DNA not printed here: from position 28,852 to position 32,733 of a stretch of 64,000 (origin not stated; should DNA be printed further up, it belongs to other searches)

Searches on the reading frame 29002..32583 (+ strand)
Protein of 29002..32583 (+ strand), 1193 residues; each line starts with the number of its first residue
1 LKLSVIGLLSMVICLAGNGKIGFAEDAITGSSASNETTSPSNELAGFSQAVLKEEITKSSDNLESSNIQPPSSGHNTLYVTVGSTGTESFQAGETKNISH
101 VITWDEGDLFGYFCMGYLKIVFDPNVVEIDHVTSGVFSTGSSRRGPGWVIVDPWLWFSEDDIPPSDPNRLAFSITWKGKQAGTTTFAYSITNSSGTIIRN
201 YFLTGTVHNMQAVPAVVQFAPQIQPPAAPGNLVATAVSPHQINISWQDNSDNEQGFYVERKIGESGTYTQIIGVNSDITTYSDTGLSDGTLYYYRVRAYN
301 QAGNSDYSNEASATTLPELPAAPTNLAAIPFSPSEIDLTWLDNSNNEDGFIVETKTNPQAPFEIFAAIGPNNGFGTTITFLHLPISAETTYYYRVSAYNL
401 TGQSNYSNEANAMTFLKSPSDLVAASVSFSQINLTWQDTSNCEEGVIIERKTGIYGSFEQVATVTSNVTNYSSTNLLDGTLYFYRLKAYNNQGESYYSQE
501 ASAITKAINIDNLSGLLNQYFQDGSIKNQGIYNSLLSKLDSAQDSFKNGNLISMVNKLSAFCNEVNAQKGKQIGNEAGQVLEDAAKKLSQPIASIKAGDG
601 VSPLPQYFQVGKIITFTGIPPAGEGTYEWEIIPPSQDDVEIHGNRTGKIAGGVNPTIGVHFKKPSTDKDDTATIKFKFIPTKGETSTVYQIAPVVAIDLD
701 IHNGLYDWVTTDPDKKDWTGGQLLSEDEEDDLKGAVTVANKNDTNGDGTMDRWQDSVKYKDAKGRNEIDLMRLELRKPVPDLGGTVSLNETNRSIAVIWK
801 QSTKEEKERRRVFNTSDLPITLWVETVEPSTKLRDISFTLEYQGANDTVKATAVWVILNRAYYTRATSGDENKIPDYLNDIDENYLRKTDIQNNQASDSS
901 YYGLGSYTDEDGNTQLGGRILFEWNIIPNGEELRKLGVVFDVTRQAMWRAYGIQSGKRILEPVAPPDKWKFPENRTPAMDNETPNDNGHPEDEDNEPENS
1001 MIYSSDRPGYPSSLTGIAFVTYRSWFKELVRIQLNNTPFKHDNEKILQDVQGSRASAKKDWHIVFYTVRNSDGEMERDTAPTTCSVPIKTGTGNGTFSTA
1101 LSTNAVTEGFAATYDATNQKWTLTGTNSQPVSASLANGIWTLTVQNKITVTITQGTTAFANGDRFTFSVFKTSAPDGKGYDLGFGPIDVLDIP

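Call 74: search_protein_families(library=pfam, proteins=[window:29002-32583:+], max_evalue=0.001)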
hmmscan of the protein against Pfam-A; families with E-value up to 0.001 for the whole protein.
window:29002-32583:+ (1193 aa): 6 families
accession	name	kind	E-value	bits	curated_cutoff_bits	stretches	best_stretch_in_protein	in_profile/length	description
PF00041.27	fn3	-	2.5e-20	72.9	25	2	228-313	2-83/84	Fibronectin type III domain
PF22888.1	FIMAH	-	9.5e-09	36.2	24.8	1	510-588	1-79/81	FIMAH domain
PF24489.1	Ig_J_second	-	1.4e-05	25.5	27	0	279-312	58-91/105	Tip attachment protein J second Ig-like domain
PF25059.1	FN3_DSCAM-DSCAML_C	-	1.5e-05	25.6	39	0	245-312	12-78/89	DSCAM/DSCAML C-terminal Fn3-like domain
PF25788.1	Ig_Rha78A_N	-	2.4e-05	25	27.4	0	278-315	63-101/105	Rha78A-like, N-terminal immunoglobulin domain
PF16656.11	Pur_ac_phosph_N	-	0.00034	21.6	30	0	232-315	6-93/93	Purple acid Phosphatase, N-terminal domain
